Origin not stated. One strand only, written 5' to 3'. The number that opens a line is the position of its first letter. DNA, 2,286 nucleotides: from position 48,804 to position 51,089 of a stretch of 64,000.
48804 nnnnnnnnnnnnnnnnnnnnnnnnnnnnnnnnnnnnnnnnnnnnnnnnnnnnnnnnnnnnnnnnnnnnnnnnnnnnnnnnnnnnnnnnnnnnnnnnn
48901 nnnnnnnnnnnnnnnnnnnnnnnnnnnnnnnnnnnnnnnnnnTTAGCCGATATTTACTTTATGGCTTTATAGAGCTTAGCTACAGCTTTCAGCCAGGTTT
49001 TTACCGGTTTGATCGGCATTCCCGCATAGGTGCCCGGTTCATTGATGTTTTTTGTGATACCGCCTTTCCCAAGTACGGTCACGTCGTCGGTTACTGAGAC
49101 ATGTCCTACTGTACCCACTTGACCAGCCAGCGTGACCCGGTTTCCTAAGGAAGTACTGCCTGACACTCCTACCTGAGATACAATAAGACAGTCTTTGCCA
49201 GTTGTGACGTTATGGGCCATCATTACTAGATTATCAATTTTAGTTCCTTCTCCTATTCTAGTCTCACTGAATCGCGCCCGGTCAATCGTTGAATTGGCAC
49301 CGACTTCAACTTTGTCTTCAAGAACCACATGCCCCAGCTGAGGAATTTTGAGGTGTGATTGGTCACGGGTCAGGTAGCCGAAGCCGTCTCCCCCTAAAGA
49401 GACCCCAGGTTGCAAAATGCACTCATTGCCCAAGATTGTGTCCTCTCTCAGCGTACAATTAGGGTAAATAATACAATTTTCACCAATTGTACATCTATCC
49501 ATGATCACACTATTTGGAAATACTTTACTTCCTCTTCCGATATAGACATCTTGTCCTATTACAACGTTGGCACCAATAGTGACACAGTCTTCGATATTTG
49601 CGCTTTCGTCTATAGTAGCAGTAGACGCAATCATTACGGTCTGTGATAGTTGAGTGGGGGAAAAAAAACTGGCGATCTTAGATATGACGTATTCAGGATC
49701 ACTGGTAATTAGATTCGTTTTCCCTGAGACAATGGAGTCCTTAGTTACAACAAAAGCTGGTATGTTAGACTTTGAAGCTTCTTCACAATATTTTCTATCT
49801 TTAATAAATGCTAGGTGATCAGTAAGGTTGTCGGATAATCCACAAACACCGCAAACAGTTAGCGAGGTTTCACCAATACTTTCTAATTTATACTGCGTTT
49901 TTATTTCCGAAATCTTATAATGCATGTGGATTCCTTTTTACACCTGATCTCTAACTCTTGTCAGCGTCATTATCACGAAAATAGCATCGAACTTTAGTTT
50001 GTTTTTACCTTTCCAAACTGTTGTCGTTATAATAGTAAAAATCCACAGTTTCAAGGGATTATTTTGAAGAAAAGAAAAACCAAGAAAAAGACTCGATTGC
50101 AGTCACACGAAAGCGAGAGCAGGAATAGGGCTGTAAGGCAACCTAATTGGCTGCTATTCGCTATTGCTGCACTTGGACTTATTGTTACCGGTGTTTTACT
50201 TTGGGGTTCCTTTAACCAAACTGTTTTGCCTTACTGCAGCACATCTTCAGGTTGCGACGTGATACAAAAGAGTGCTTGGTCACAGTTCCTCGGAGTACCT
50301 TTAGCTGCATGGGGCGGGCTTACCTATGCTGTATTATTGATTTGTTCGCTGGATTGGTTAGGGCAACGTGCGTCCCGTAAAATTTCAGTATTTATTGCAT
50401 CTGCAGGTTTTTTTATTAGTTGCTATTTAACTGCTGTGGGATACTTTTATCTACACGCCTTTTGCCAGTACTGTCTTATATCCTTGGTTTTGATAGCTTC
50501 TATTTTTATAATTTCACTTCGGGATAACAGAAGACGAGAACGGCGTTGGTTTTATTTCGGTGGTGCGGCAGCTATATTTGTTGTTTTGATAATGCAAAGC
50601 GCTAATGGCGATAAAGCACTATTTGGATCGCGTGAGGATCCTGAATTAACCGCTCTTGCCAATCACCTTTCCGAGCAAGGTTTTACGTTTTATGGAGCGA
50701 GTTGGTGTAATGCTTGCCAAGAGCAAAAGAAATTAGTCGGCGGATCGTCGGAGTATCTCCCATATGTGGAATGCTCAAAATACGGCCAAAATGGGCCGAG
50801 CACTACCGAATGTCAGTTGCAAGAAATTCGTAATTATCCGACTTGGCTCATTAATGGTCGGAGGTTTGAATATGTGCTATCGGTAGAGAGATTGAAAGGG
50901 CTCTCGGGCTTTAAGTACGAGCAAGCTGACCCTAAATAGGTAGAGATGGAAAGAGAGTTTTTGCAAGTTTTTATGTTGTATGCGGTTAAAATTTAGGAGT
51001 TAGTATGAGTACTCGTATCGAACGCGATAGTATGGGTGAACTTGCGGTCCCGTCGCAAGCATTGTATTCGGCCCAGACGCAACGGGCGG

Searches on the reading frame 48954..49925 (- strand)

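Call 61: search_protein_families(library=pfam, proteins=[window:48954-49925:-], max_evalue=0.00001)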
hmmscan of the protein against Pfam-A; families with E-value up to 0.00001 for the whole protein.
window:48954-49925:- (323 aa): 4 families
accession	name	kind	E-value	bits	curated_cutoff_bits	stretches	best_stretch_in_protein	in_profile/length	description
PF00132.30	Hexapep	-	1.2e-27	94.9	27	3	126-160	1-35/36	Bacterial transferase hexapeptide (six repeats)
PF25084.1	LbH_EIF2B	-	5.2e-16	59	54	1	91-178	16-100/105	EIF2B subunit epsilon LbH domain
PF14602.12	Hexapep_2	-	8.2e-06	25.9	27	0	146-177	3-32/34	Hexapeptide repeat of succinyl-transferase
PF24894.1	Hexapep_GlmU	-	8.5e-06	26.3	23.3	0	107-180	18-86/104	GlmU-like, C-terminal hexapeptide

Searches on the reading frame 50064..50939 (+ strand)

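Call 62: search_protein_families(library=pfam, proteins=[window:50064-50939:+], max_evalue=0.00001)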
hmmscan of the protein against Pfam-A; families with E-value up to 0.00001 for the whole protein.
window:50064-50939:+ (291 aa): 1 family
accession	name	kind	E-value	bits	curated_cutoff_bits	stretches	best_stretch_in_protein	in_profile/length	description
PF07884.19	VKOR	-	1.7e-17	64.3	27.5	1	29-151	1-133/134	Vitamin K epoxide reductase family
